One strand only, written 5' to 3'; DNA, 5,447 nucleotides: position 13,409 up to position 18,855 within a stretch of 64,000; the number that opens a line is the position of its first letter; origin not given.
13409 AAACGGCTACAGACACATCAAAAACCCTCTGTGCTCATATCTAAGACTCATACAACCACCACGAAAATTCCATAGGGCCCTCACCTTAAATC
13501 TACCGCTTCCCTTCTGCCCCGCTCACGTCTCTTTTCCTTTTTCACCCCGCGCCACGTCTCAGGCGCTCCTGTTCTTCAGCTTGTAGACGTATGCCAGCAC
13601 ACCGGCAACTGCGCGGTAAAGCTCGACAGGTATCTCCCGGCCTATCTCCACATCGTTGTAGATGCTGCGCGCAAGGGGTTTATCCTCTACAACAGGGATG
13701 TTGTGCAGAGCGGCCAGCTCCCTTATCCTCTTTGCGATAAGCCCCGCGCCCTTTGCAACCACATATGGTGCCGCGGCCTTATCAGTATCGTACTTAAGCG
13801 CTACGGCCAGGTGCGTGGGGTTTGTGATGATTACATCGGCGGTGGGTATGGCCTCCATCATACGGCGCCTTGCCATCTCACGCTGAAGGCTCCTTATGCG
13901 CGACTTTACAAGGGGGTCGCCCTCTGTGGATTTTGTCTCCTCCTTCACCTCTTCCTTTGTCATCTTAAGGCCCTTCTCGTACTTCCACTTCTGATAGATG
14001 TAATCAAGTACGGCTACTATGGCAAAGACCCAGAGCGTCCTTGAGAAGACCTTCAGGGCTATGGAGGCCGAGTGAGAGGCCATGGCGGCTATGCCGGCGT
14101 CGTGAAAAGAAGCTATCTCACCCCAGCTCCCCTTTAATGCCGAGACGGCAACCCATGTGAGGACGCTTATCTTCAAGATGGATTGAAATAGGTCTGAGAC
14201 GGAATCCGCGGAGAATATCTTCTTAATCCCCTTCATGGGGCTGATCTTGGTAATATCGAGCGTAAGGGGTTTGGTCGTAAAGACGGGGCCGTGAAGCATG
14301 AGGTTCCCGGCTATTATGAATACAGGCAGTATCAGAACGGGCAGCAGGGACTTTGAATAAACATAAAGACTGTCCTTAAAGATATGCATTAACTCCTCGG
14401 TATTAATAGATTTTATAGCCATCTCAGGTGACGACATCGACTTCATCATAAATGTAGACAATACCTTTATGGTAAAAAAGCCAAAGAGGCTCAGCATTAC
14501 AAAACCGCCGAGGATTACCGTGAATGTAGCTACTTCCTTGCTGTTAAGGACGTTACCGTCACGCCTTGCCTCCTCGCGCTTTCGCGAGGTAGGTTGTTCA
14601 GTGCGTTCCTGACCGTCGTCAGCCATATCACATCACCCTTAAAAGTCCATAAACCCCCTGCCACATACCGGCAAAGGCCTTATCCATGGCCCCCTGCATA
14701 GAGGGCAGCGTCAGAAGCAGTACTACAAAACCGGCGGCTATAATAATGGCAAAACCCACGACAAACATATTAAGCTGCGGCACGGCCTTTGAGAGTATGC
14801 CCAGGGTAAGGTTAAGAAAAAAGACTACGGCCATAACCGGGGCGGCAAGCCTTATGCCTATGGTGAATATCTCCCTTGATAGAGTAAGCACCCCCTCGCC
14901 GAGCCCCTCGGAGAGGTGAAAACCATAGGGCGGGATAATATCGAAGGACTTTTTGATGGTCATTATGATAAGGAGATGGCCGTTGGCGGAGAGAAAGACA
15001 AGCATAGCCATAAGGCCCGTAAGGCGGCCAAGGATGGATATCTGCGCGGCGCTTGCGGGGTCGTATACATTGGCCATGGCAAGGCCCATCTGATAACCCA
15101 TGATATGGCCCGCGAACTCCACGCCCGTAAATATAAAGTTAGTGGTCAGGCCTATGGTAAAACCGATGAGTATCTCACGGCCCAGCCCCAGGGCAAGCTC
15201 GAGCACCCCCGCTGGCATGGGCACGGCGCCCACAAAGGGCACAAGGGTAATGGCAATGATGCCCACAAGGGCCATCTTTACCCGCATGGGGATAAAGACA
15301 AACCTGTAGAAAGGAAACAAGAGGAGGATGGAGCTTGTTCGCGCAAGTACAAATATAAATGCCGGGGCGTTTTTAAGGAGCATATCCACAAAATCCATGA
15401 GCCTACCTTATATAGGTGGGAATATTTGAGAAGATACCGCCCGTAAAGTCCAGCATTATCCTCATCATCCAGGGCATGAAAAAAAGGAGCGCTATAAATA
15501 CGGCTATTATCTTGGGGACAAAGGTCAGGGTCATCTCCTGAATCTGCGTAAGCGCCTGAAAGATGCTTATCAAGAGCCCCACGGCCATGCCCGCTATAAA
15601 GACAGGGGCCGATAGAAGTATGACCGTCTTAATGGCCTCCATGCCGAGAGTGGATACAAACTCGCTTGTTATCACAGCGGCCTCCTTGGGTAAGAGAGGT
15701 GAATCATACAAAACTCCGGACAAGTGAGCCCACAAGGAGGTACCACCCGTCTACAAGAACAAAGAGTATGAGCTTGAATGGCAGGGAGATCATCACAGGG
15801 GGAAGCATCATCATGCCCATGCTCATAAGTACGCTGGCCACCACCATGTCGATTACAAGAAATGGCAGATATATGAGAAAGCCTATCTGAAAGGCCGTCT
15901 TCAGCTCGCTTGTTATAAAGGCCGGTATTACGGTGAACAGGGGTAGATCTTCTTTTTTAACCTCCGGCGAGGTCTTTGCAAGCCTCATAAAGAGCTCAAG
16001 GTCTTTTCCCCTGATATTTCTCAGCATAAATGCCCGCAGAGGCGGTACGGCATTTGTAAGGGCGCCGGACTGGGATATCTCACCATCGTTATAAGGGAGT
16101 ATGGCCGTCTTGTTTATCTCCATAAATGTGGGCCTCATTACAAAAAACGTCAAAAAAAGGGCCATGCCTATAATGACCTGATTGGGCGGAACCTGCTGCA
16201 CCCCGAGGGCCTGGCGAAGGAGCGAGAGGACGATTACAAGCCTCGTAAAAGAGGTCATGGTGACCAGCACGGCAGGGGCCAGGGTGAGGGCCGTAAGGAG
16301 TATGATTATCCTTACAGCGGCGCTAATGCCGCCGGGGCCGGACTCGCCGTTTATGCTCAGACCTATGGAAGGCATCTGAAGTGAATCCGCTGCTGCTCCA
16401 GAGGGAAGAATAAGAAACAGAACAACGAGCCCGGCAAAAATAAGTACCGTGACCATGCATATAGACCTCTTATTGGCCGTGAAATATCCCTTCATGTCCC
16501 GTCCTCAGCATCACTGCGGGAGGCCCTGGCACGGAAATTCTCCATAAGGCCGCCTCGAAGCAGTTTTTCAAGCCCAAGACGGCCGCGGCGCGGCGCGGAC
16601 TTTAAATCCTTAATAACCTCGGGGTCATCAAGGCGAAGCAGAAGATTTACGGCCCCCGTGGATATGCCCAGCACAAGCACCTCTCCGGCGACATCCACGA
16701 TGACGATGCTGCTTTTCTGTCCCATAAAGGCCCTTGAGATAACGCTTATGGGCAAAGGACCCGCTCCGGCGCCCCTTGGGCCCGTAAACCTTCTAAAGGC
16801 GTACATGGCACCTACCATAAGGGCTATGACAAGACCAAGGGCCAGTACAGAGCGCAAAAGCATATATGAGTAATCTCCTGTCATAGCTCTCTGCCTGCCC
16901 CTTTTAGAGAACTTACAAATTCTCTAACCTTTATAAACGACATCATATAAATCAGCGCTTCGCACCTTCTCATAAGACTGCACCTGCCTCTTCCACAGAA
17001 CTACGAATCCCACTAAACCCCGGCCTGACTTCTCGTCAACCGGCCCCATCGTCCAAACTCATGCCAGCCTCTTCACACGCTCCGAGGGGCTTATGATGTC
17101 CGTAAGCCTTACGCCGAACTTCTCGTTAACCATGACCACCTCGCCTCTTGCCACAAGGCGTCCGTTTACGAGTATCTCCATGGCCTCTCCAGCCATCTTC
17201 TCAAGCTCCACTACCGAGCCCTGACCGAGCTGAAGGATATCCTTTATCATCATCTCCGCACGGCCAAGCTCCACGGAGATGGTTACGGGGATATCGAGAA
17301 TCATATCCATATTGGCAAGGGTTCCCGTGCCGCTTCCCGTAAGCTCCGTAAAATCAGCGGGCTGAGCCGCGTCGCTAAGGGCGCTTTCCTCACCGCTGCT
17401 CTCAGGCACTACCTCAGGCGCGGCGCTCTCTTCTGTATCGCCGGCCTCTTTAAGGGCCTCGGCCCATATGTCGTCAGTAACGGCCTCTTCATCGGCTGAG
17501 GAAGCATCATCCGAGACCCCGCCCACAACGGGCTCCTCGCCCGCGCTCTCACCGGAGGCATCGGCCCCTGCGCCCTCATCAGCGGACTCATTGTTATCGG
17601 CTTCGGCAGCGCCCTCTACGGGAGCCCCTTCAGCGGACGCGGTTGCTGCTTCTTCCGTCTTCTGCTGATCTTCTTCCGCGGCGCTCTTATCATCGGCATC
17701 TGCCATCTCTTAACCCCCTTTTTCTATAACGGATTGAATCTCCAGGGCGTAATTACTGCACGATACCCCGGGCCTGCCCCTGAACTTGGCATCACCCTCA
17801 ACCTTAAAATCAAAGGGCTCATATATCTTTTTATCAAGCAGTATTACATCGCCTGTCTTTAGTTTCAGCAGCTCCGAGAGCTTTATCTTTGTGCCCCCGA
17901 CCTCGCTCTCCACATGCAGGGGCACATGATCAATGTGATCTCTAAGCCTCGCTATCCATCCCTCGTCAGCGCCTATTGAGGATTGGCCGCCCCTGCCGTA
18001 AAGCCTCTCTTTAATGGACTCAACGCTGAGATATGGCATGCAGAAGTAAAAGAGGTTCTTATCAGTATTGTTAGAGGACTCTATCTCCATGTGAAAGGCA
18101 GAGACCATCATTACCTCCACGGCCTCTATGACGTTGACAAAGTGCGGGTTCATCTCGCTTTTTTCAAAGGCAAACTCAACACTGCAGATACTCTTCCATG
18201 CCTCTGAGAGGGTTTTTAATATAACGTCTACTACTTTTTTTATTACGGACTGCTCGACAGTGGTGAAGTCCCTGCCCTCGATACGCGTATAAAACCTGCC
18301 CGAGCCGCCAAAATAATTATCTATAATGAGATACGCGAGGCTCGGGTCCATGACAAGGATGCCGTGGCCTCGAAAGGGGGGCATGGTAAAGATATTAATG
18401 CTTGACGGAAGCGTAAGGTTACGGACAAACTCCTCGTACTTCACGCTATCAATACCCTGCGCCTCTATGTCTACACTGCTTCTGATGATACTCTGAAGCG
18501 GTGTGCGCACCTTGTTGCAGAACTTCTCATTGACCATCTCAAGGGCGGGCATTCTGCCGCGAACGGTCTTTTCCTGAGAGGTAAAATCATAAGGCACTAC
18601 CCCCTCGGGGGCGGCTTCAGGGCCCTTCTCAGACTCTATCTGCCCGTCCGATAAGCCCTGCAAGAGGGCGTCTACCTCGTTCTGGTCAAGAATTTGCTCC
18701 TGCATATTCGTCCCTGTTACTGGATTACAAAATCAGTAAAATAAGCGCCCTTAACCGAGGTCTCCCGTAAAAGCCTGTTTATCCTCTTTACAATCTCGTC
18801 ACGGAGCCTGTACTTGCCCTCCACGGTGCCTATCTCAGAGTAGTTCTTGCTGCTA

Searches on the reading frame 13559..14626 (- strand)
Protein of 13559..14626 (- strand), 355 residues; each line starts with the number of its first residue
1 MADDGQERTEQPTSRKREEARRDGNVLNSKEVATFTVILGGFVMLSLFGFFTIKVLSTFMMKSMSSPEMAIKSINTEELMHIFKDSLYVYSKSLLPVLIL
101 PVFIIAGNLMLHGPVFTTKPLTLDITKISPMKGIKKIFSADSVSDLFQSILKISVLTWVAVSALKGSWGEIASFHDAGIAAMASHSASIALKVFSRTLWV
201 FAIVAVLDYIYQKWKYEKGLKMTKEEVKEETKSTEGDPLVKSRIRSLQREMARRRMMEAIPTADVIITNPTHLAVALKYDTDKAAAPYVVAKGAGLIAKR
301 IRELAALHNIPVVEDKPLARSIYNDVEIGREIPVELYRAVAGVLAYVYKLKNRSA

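Call 13: search_protein_families(library=pfam, proteins=[window:13559-14626:-])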
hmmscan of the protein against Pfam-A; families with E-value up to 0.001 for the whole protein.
window:13559-14626:- (355 aa): 1 family
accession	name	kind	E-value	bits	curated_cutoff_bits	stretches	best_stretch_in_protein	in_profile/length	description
PF01312.24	Bac_export_2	-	3.6e-122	408.2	24.4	1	6-347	1-335/335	FlhB HrpN YscU SpaS Family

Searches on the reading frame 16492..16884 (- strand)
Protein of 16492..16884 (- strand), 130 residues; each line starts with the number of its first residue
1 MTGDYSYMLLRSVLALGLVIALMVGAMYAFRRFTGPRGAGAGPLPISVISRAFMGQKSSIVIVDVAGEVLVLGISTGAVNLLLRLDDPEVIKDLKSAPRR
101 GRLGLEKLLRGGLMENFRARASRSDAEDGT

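Call 12: search_protein_families(library=pfam, proteins=[window:16492-16884:-])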
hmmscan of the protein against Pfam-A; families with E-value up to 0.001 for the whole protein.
window:16492-16884:- (130 aa): 1 family
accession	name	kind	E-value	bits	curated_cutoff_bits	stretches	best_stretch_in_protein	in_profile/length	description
PF04347.18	FliO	-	7.1e-12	45.7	22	1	28-98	1-74/91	Flagellar biosynthesis protein, FliO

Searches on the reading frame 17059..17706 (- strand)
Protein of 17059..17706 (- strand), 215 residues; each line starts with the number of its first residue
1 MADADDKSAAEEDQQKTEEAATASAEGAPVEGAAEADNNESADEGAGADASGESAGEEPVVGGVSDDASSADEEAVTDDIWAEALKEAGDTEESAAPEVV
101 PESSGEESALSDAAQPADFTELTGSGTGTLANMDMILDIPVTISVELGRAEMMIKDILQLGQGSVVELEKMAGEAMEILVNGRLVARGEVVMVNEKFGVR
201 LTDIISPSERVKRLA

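Call 12: search_protein_families(library=pfam, proteins=[window:17059-17706:-])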
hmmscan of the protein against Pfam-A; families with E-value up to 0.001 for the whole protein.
window:17059-17706:- (215 aa): 1 family
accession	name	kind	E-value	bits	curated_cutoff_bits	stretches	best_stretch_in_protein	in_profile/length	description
PF01052.25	FliMN_C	-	1e-24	86.7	23.8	1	135-205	2-72/73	Type III flagellar switch regulator (C-ring) FliN C-term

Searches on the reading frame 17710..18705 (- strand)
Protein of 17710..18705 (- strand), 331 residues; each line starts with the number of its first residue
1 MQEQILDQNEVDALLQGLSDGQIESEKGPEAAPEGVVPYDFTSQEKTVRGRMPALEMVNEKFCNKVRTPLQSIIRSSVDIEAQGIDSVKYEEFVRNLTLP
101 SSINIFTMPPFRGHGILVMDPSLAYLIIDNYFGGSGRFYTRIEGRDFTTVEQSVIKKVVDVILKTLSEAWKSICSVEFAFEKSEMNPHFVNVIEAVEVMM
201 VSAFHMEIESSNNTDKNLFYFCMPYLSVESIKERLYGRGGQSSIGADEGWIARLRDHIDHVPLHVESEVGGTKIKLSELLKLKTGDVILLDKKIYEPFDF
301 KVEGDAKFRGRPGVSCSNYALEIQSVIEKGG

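Call 12: search_protein_families(library=pfam, proteins=[window:17710-18705:-])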
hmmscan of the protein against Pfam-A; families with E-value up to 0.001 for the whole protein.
window:17710-18705:- (331 aa): 2 families
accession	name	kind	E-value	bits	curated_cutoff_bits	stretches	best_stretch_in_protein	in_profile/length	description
PF02154.20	FliM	-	2.5e-58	197.6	27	1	39-235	1-192/192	Flagellar motor switch protein FliM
PF01052.25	FliMN_C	-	1.7e-20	73.2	23.8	1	257-327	2-72/73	Type III flagellar switch regulator (C-ring) FliN C-term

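Call 101: find_related_loci(query=window:17710-18705:-, collection=metagenome_contigs, flank=2500)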
Query window:17710-18705:- (331 aa) in metagenome_contigs; peptide patterns used: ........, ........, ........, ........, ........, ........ (x = any residue, [..] = any of these).
216 stretches matched a pattern; 2 encode a relative of the query (tblastn E <= 1e-3); 2 distinct loci.
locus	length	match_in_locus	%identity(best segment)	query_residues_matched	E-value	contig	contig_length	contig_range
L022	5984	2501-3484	47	1-331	2e-103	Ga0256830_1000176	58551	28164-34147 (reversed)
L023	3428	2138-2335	39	123-190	2e-6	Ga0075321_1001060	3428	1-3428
